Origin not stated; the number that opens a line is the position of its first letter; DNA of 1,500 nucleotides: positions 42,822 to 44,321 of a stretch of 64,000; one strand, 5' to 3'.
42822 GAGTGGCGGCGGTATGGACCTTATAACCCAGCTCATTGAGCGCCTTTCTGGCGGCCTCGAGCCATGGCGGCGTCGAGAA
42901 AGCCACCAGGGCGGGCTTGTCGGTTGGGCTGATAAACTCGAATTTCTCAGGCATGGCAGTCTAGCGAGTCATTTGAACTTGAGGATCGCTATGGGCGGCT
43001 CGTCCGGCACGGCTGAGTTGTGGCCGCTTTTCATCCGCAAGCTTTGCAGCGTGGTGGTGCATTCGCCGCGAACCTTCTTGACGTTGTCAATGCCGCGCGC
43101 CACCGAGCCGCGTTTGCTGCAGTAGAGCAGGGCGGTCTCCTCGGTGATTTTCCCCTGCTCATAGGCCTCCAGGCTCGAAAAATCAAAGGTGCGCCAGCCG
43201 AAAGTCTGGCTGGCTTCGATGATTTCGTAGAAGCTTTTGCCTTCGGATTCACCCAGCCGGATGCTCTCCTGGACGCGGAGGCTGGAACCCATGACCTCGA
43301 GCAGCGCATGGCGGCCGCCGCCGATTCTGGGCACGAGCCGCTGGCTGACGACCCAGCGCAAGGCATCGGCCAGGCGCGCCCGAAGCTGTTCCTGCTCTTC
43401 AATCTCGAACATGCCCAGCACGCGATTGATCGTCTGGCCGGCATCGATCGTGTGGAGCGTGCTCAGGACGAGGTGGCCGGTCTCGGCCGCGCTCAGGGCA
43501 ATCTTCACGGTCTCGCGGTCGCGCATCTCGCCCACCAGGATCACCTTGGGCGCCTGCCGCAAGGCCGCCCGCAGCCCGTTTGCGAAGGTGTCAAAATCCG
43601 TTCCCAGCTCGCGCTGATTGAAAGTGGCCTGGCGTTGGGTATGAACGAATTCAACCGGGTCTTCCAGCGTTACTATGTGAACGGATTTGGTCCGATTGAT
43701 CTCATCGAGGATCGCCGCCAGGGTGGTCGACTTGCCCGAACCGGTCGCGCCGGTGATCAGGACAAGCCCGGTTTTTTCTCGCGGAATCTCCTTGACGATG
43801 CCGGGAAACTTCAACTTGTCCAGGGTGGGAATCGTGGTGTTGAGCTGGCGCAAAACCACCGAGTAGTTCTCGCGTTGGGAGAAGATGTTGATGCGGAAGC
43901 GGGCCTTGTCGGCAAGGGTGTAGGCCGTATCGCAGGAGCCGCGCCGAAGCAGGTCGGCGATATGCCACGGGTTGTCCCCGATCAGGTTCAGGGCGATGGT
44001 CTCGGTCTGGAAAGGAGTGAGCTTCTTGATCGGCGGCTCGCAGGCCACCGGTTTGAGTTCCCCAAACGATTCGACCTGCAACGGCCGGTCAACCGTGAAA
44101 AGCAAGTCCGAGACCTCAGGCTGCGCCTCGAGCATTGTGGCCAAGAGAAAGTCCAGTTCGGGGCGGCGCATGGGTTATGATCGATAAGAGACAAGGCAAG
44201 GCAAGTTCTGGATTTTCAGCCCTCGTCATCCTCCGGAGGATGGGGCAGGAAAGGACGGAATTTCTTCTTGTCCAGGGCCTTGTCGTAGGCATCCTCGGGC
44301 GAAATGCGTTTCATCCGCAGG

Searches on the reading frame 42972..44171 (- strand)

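Call 7: search_protein_families(library=pfam, proteins=[window:42972-44171:-], max_evalue=0.01)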
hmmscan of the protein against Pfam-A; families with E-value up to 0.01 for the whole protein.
window:42972-44171:- (400 aa): 18 families
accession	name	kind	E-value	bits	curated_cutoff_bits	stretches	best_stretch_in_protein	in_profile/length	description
PF00437.27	T2SSE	-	1.4e-45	156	24.9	1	91-283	93-281/370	Type II/IV secretion system protein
PF13191.12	AAA_16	-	3.6e-06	28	32.6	1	128-241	18-104/167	AAA ATPase domain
PF01935.23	DUF87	-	1.5e-05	25.6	23.2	1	138-169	27-58/220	Helicase HerA, central domain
PF13555.12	AAA_29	-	5e-05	23.4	27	1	128-154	16-42/61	P-loop containing region of AAA domain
PF13401.12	AAA_22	-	8.5e-05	23.3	27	1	133-180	4-55/130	AAA domain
PF25199.1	nSTAND_NTPase5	-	8.6e-05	22.8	34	1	127-172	34-79/145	Novel STAND NTPase 5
PF13476.12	AAA_23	-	0.00056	21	27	1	134-154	19-39/201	AAA domain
PF06414.18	Zeta_toxin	-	0.0008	19.3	22.3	1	131-166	13-49/199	Zeta toxin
PF20720.3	nSTAND3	-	0.0017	18.5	27.2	1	132-175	15-57/155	Novel STAND NTPase 3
PF10412.15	TrwB_AAD_bind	-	0.0021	17.4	20.5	1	130-167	11-48/387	Type IV secretion-system coupling protein DNA-binding domain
PF04851.21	ResIII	-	0.0025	18.2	22.5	1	132-199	21-90/164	Type III restriction enzyme, res subunit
PF13173.12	AAA_14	-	0.0027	18.1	27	1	136-180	4-48/129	AAA domain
PF00005.33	ABC_tran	-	0.0033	18.5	25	1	136-174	13-50/137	ABC transporter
PF13604.12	AAA_30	-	0.0036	17.5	27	1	126-216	10-97/191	AAA domain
PF13245.12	AAA_19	-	0.0037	17.9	25.1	1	134-185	11-56/134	AAA domain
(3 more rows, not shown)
